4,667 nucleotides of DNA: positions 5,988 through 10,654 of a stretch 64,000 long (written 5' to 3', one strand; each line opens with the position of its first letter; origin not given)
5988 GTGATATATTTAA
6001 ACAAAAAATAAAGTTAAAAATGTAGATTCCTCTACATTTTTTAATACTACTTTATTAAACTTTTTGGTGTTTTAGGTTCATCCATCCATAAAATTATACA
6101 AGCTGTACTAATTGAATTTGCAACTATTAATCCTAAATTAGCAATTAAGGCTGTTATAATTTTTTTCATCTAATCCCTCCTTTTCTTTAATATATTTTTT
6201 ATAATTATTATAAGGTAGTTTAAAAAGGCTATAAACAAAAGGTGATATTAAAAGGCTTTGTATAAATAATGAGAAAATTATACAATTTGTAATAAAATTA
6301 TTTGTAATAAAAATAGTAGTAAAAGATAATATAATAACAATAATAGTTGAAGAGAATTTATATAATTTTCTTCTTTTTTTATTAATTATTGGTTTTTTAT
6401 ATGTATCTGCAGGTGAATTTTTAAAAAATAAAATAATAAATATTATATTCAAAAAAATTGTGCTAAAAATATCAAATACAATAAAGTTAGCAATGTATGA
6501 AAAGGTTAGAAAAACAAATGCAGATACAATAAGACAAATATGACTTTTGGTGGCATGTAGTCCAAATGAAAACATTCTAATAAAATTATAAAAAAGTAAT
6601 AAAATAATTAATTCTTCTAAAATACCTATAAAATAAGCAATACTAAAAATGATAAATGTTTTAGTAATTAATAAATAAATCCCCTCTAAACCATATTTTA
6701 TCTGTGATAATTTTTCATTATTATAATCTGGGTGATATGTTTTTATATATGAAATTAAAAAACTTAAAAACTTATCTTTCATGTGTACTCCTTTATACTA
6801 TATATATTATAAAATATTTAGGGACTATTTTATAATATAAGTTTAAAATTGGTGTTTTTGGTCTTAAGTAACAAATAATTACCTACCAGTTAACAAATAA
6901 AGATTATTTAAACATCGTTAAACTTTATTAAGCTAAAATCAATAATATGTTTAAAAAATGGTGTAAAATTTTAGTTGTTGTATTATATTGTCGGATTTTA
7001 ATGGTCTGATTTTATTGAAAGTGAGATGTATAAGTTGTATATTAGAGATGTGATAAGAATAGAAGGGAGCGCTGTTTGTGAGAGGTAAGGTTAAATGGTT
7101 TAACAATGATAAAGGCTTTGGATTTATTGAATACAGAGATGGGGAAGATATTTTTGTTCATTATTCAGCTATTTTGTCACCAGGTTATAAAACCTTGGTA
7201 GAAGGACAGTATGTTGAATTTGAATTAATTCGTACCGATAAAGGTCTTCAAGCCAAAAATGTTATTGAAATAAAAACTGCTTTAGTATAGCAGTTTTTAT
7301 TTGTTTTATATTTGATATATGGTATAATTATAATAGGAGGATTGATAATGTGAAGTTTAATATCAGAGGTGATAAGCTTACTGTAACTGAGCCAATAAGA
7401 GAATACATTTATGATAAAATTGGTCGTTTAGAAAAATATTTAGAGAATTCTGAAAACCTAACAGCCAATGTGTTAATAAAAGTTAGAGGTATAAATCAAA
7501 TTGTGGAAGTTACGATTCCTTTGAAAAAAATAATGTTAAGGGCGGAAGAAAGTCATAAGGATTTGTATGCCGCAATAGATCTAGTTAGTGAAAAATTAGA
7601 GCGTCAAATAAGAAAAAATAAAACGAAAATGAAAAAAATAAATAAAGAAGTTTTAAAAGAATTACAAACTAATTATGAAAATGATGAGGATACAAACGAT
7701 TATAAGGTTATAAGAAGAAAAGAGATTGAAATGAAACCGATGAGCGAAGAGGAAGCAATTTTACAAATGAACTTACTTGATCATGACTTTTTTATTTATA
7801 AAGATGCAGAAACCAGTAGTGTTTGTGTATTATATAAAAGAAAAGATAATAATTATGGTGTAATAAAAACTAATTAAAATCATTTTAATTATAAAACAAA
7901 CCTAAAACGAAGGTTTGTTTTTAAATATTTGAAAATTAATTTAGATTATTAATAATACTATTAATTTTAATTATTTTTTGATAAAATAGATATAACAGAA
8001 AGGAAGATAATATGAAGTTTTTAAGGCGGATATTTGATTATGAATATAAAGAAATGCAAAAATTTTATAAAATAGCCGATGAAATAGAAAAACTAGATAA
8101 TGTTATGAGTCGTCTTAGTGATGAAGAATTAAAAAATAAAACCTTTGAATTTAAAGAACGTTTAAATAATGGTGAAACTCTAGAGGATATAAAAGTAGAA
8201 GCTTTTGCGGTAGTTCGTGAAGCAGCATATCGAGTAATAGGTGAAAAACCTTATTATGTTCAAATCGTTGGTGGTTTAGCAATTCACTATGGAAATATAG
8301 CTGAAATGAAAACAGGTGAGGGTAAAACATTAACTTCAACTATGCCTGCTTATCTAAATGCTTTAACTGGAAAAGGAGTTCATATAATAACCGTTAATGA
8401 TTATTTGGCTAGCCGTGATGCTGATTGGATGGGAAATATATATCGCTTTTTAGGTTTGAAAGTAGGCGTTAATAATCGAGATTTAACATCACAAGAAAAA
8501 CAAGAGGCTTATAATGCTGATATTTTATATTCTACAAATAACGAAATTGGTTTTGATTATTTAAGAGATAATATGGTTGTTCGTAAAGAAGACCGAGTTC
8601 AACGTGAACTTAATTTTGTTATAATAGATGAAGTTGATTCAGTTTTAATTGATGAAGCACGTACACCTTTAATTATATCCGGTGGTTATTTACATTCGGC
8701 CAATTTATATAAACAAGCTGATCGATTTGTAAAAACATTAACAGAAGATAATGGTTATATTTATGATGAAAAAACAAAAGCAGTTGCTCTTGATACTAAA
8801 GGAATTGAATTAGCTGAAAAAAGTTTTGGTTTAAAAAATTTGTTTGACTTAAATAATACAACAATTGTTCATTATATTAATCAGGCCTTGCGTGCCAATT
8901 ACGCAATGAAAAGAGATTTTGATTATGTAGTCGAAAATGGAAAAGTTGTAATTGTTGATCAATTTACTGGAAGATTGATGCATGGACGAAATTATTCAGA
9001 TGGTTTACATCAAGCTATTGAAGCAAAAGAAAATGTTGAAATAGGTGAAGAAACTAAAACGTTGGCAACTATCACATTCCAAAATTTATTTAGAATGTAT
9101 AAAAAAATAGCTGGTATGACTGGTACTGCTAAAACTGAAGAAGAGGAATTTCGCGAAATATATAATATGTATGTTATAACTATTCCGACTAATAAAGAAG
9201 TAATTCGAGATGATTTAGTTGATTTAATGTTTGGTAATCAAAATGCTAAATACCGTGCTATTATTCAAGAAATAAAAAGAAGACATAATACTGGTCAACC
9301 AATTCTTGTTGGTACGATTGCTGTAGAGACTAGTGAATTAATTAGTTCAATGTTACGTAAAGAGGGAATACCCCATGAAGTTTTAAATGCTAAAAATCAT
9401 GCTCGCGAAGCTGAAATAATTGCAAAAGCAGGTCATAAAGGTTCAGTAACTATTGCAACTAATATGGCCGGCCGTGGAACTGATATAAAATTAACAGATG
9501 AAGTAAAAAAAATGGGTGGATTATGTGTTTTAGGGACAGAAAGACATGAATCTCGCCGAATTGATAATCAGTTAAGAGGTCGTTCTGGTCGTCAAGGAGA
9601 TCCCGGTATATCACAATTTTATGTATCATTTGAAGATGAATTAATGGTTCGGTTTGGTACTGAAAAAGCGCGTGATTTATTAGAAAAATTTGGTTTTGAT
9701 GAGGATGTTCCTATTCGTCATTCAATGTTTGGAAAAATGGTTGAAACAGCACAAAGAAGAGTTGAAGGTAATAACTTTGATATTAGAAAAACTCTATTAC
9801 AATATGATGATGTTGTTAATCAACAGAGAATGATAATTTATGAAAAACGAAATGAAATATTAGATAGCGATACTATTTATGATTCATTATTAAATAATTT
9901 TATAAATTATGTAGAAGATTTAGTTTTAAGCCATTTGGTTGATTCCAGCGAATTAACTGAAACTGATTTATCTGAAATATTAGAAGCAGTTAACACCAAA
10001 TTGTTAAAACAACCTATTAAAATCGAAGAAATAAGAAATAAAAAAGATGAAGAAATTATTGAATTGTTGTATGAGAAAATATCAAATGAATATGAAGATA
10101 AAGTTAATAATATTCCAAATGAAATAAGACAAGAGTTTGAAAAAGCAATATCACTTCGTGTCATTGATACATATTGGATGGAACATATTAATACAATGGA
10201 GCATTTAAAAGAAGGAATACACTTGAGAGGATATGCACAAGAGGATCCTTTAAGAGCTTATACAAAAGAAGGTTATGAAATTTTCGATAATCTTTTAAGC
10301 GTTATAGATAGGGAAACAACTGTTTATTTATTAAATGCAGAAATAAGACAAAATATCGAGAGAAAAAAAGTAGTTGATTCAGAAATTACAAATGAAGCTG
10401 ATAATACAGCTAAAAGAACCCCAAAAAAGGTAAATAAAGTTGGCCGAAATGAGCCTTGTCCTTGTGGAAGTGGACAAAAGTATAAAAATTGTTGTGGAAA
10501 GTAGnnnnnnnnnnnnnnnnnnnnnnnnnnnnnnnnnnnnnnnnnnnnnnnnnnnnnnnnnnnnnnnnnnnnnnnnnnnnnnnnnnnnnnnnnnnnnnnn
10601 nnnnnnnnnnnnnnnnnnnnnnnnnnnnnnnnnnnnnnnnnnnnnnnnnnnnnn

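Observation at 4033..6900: Complete agr-type peptide quorum-sensing locus with an unannotated 40-codon AgrD precursor in a convergent agrAC / agrBD layout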

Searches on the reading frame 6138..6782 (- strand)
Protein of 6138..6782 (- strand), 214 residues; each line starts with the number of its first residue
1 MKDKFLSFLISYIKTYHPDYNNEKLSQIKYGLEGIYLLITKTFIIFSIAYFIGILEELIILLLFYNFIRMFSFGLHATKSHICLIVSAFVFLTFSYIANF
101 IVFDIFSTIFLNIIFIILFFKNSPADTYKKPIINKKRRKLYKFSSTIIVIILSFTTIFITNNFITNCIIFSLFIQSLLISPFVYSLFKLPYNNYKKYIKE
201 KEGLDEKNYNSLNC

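Call 7: search_protein_families(library=pfam, proteins=[window:6138-6782:-], max_evalue=10)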
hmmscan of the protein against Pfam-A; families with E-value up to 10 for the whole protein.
window:6138-6782:- (214 aa): 1 family
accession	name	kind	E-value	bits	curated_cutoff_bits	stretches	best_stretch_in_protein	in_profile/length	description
PF04647.20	AgrB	-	4.6e-30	104.8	23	1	10-177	5-183/185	Accessory gene regulator B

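Call 8: search_protein_families(library=ncbifam, proteins=[window:6138-6782:-], max_evalue=10)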
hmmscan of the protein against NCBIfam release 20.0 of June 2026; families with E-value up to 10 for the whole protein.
window:6138-6782:- (214 aa): 2 families
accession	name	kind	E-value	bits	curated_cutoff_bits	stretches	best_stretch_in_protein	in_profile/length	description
NF002210.0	PRK01100.1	equivalog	3.4e-36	124.9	282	1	17-199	25-207/210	accessory gene regulator ArgB-like protein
TIGR03022.1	WbaP_sugtrans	subfamily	0.42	9.8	403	1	84-198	8-125/456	undecaprenyl-phosphate galactose phosphotransferase WbaP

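Call 12: find_homologous_proteins(query=window:6141-6782:-)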
Query window:6141-6782:- (214 aa): 747 proteins with E <= 0.001 among 1317 candidates; the best 120 are listed.
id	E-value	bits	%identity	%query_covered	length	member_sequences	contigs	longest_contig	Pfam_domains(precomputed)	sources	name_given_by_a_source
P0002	8.2e-127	439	100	100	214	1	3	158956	PF04647.21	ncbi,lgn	-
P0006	5.2e-60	221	56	93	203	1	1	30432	PF04647.21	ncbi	-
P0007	1.6e-59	219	55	93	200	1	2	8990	PF04647.21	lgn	-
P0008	3.8e-59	218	56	96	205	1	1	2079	PF04647.21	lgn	-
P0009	4.2e-59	218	55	93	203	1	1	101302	PF04647.21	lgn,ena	-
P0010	4.9e-59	218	54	96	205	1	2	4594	PF04647.21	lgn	-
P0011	5.5e-59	217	54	96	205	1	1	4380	PF04647.21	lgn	-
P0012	8.6e-59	217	54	96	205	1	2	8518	PF04647.21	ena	-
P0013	9.4e-59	217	54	96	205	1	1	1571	PF04647.21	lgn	-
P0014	1.0e-58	216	53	93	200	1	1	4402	PF04647.21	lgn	-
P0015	1.5e-58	216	55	96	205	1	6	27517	PF04647.21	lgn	-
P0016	2.2e-58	215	56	84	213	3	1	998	PF04647.21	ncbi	-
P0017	2.3e-58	215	54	96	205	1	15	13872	PF04647.21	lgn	-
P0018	4.1e-58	215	52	94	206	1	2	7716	PF04647.21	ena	-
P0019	1.1e-57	213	53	93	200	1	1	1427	PF04647.21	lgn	-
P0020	1.1e-57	213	53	93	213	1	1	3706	PF04647.21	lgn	-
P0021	1.3e-57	213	56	93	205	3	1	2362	PF04647.21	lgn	-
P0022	1.6e-57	213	53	94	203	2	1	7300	PF04647.21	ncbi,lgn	ncbi:MAG: accessory gene regulator B family protein [Bacilli bacterium]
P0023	2.6e-57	212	54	93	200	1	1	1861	PF04647.21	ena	-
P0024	2.9e-57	212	56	93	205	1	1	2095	PF04647.21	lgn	-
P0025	3.0e-57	212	53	96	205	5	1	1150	PF04647.21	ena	-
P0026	3.5e-57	211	51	93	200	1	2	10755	PF04647.21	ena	-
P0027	4.4e-57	211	52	94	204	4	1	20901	PF04647.21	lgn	-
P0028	4.5e-57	211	51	93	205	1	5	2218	PF04647.21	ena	-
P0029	6.8e-57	211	53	93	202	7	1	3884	PF04647.21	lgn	-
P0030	9.9e-57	210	50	93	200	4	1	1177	PF04647.21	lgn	-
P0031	1.1e-56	210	50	93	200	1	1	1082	PF04647.21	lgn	-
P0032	1.2e-56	210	53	93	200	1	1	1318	PF04647.21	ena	-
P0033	1.4e-56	210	55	84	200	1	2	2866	PF04647.21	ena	-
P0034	1.6e-56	209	52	93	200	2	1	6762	PF04647.21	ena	-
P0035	1.6e-56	209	59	84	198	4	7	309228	PF04647.21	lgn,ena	-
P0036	2.0e-56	209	55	86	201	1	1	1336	PF04647.21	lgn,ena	-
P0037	2.7e-56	209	55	96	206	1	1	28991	PF04647.21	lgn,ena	-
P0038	3.5e-56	208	56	93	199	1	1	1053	PF04647.21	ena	-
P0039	8.0e-56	207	49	93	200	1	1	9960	PF04647.21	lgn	-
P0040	8.4e-56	207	52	84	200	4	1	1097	PF04647.21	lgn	-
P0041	1.1e-55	207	56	93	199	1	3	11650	PF04647.21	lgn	-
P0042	1.2e-55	206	55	93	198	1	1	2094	PF04647.21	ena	-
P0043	1.2e-55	206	51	89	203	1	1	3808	PF04647.21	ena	-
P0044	1.3e-55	206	48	92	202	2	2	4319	PF04647.21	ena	-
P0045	1.4e-55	206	54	86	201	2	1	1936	PF04647.21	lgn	-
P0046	1.4e-55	206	53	92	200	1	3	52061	PF04647.21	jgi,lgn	jgi:accessory gene regulator B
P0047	2.2e-55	206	55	93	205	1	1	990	PF04647.21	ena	-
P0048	2.4e-55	206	53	82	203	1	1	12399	PF04647.21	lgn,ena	-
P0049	2.8e-55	205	58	92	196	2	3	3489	PF04647.21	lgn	-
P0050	2.9e-55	205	52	88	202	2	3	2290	PF04647.21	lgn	-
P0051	3.1e-55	205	52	92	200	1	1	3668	PF04647.21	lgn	-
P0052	3.4e-55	205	53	82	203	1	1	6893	PF04647.21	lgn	-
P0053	4.0e-55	205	50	90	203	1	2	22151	PF04647.21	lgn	-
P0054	4.7e-55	205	51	93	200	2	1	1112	PF04647.21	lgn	-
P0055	4.8e-55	205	52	93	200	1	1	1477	PF04647.21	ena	-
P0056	5.3e-55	204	54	92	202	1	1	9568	PF04647.21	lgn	-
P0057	5.6e-55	204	51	90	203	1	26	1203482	PF04647.21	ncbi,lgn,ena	ncbi:MAG: accessory gene regulator B family protein [Bacilli bacterium]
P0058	5.8e-55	204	52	96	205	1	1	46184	PF04647.21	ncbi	-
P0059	6.1e-55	204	49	92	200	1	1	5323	PF04647.21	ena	-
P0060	6.2e-55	204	56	83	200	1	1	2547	PF04647.21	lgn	-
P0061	6.2e-55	204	55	93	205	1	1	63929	PF04647.21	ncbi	-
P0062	6.7e-55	204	49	97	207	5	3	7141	PF04647.21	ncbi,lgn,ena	-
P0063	6.9e-55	204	49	92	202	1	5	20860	PF04647.21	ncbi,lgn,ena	-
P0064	7.2e-55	204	50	92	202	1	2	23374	PF04647.21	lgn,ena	-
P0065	7.3e-55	204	52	96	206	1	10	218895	PF04647.21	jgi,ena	-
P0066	7.5e-55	204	54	86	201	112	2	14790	PF04647.21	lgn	-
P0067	8.0e-55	204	52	95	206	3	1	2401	PF04647.21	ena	-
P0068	8.2e-55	204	54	93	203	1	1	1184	PF04647.21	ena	-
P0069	8.8e-55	204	49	90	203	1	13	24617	PF04647.21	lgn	-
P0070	9.1e-55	204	51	90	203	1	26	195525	PF04647.21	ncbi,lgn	-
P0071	9.5e-55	204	52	92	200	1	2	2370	PF04647.21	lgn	-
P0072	1.0e-54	203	52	93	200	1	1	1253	PF04647.21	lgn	-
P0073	1.5e-54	203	52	93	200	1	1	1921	PF04647.21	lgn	-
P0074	1.7e-54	203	49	95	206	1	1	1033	PF04647.21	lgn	-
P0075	1.8e-54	203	52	88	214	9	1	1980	PF04647.21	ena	-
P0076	2.1e-54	202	49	92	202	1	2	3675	PF04647.21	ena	-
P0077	2.2e-54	202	52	93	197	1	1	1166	PF04647.21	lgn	-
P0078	2.4e-54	202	54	93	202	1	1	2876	PF04647.21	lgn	-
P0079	2.6e-54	202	54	93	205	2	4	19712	PF04647.21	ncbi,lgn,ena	-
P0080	2.8e-54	202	53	84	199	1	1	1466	PF04647.21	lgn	-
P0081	3.3e-54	202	55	84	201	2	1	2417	PF04647.21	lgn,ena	-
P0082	3.3e-54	202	53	93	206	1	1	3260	PF04647.21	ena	-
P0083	4.8e-54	201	51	95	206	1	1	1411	PF04647.21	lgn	-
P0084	5.1e-54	201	50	96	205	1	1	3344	PF04647.21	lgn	-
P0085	5.2e-54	201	48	90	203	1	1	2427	PF04647.21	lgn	-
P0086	5.6e-54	201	54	96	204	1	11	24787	PF04647.21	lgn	-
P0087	5.6e-54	201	51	93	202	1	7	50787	PF04647.21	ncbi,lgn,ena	-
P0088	5.7e-54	201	53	93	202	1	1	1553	PF04647.21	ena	-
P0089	6.2e-54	201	52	93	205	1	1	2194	PF04647.21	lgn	-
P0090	6.8e-54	201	54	93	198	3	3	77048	PF04647.21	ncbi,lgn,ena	-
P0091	6.8e-54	201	49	90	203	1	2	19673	PF04647.21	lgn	-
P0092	7.9e-54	201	55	87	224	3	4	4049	PF04647.21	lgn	-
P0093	8.3e-54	200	50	92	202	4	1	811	PF04647.21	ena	-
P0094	9.3e-54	200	51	93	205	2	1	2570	PF04647.21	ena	-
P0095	1.1e-53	200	54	93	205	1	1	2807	PF04647.21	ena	-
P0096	1.2e-53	200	52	93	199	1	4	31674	PF04647.21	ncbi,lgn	-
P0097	1.2e-53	200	51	93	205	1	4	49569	PF04647.21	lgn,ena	-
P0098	1.4e-53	200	53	85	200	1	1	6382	PF04647.21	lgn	-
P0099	1.7e-53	199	51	94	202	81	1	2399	PF04647.21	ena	-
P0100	1.8e-53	199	54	92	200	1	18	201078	PF04647.21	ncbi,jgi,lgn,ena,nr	ncbi:MAG: accessory regulator AgrB [Firmicutes bacterium]|nr:accessory regulator AgrB [Bacillota bac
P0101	2.0e-53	199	53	92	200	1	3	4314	PF04647.21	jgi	-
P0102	2.0e-53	199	50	93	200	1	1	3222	PF04647.21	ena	-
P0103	2.5e-53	199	51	93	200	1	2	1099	PF04647.21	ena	-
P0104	2.5e-53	199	53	84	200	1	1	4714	PF04647.21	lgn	-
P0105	2.5e-53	199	50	93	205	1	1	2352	PF04647.21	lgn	-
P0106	2.6e-53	199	52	84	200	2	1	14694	PF04647.21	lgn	-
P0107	3.0e-53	199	54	93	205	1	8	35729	PF04647.21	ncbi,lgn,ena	-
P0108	3.3e-53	199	53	92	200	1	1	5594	PF04647.21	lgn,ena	-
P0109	5.0e-53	198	51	88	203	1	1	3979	PF04647.21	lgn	-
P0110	5.0e-53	198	52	92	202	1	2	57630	PF04647.21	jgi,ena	-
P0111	5.5e-53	198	51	95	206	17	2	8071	PF04647.21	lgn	-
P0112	7.3e-53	197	51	94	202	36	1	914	PF04647.21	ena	-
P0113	7.9e-53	197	52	93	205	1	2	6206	PF04647.21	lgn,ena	-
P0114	8.1e-53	197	51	96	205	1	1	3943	PF04647.21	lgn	-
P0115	9.1e-53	197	53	92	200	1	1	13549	PF04647.21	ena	-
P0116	9.4e-53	197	54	91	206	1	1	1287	PF04647.21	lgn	-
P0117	9.7e-53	197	51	96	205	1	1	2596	PF04647.21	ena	-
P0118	1.1e-52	197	53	85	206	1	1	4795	PF04647.21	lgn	-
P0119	1.5e-52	196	52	93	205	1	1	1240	PF04647.21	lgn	-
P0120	1.6e-52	196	51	92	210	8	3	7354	PF04647.21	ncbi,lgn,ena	-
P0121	1.6e-52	196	51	88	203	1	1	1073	PF04647.21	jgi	-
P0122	1.7e-52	196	50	93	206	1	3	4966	PF04647.21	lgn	-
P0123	1.7e-52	196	50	93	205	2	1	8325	PF04647.21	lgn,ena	-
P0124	2.3e-52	196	48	93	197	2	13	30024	PF04647.21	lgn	-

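Call 14: find_related_loci(query=A1, collection=genome_contigs, flank=4000)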
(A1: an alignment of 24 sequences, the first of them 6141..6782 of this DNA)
Query A1 (214 aa) in genome_contigs; peptide patterns used: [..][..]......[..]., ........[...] (x = any residue, [..] = any of these).
281 stretches matched a pattern; 254 encode a relative of the query (tblastn E <= 1e-3); the best 80 are kept; 80 distinct loci.
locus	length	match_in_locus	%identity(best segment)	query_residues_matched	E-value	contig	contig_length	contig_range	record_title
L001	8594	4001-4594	56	1-198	3e-65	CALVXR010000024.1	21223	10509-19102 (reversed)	MAG: uncultured Bacilli bacterium isolate E15__bin26 genome assembly, contig: E15__k127_2430111, whole genome shotgun se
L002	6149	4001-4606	53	1-202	2e-63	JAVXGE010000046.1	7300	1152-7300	MAG: Bacilli bacterium isolate CGS5Y3-bin84 NODE_9667_length_7300_cov_6.072878, whole genome shotgun sequence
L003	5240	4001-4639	48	1-204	2e-62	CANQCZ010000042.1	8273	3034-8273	MAG: uncultured Bacilli bacterium isolate Lapin-005__bin97 genome assembly, contig: Lapin-005__NODE_12153_length_8273_co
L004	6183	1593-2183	49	1-197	7e-61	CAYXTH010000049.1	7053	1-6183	MAG TPA_asm: uncultured Muribaculaceae bacterium isolate binchicken_co323_95 genome assembly, contig: NODE_12360_length_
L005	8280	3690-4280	52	1-197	3e-60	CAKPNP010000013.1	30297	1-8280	MAG: uncultured Bacilli bacterium isolate REFINED_METABAT215_TOP10_CONTIGS_1500_ASSEMBLY_K77_MERGED__Hadza_PheChl_Fiber-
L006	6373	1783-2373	49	1-197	4e-60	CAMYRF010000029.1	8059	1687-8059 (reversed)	MAG TPA_asm: uncultured Tenericutes bacterium isolate SRR19390406_bin.13_metawrap_v1.3_MAG genome assembly, contig: NODE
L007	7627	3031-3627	54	1-200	7e-60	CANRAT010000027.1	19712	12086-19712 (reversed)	MAG: uncultured Bacilli bacterium isolate Lapin-016__bin53 genome assembly, contig: Lapin-016__NODE_2415_length_19712_co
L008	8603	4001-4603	50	1-202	5e-60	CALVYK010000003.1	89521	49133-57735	MAG: uncultured Bacilli bacterium isolate BRZ_AM__bin79 genome assembly, contig: BRZ_AM__NODE_311_length_89521_cov_24.52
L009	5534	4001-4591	51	1-197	2e-59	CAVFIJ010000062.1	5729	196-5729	Bacteroidaceae bacterium isolate SRR8978484_cleanbin_000007 genome assembly, contig: Spades_SRR8978484_contig_854, whole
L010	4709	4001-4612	45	1-204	4e-59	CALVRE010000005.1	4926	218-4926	MAG: uncultured Bacilli bacterium isolate E10__bin82 genome assembly, contig: E10__k127_1357305, whole genome shotgun se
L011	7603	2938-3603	46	1-214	5e-59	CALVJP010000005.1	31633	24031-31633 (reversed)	MAG: uncultured Bacilli bacterium isolate E13__bin113 genome assembly, contig: E13__k127_1169829, whole genome shotgun s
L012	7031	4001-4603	51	1-202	6e-59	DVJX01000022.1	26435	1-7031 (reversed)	MAG TPA_asm: Candidatus Faecisoma merdavium isolate 6595 CHK47__C54862_L26435_ERR2241733, whole genome shotgun sequence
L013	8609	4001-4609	51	1-204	1e-58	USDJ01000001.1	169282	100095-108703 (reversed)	uncultured Tenericutes bacterium isolate UMGS1613 genome assembly, contig: NODE_19_length_169282_cov_20.569915, whole ge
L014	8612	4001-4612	50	1-203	2e-58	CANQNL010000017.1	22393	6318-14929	MAG: uncultured Bacilli bacterium isolate Lapin-012__bin34 genome assembly, contig: Lapin-012__NODE_3233_length_22393_co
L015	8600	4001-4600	50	1-200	1e-58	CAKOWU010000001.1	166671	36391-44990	MAG: uncultured Bacilli bacterium isolate REFINED_METABAT215_TOP10_CONTIGS_1500_ASSEMBLY_K77_MERGED__Hadza_MoBio_hadza-E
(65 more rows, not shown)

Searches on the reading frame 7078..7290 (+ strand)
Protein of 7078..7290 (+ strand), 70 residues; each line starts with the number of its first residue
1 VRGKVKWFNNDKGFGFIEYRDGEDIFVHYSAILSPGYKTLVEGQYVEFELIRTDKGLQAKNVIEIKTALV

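Call 38: search_protein_families(library=pfam, proteins=[window:7078-7290:+], max_evalue=0.01)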
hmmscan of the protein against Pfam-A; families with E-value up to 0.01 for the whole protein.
window:7078-7290:+ (70 aa): 2 families
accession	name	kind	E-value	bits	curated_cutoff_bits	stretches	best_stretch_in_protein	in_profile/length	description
PF00313.28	CSD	-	2.2e-26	91.9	27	1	1-64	1-65/66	'Cold-shock' DNA-binding domain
PF22707.2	S1CSD-TOTE-2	-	0.0047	17.4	27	1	3-32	5-27/60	S1/CSD-like domain 2 of the TOTE conflict systems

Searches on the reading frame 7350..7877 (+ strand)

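Call 38: search_protein_families(library=pfam, proteins=[window:7350-7877:+], max_evalue=0.01)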
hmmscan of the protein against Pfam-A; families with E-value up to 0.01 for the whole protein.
window:7350-7877:+ (175 aa): 2 families
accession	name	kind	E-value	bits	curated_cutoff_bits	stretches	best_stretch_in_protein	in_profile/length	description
PF16321.10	Ribosom_S30AE_C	-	5e-26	90.6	25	1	117-171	3-57/57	Sigma 54 modulation/S30EA ribosomal protein C terminus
PF02482.25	Ribosomal_S30AE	-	2e-24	86.6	23.7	1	4-95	2-88/88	Sigma 54 modulation protein / S30EA ribosomal protein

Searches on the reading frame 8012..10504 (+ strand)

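Call 38: search_protein_families(library=pfam, proteins=[window:8012-10504:+], max_evalue=0.01)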
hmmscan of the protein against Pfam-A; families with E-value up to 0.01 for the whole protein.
window:8012-10504:+ (830 aa): 7 families
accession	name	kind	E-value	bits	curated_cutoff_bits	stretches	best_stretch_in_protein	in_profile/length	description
PF07517.20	SecA_DEAD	-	2.2e-125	418.1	24.6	1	7-381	4-290/290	SecA DEAD-like domain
PF21090.3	P-loop_SecA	-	1.1e-75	254.2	27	2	397-496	2-101/205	SecA P-loop domain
PF07516.18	SecA_SW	-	1.2e-57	195.7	26.7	1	567-776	1-199/200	SecA Wing and Scaffold domain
PF01043.26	SecA_PP_bind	-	1.1e-40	139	23.5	1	229-337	2-110/110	SecA preprotein cross-linking domain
PF02810.21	SEC-C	-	5.9e-09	36.1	20.4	1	812-830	1-19/19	SEC-C motif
PF00270.35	DEAD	-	5.4e-07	29.9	26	1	96-213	18-131/167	DEAD/DEAH box helicase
PF00271.37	Helicase_C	-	0.00016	22.3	23.5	1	413-529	2-110/110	Helicase conserved C-terminal domain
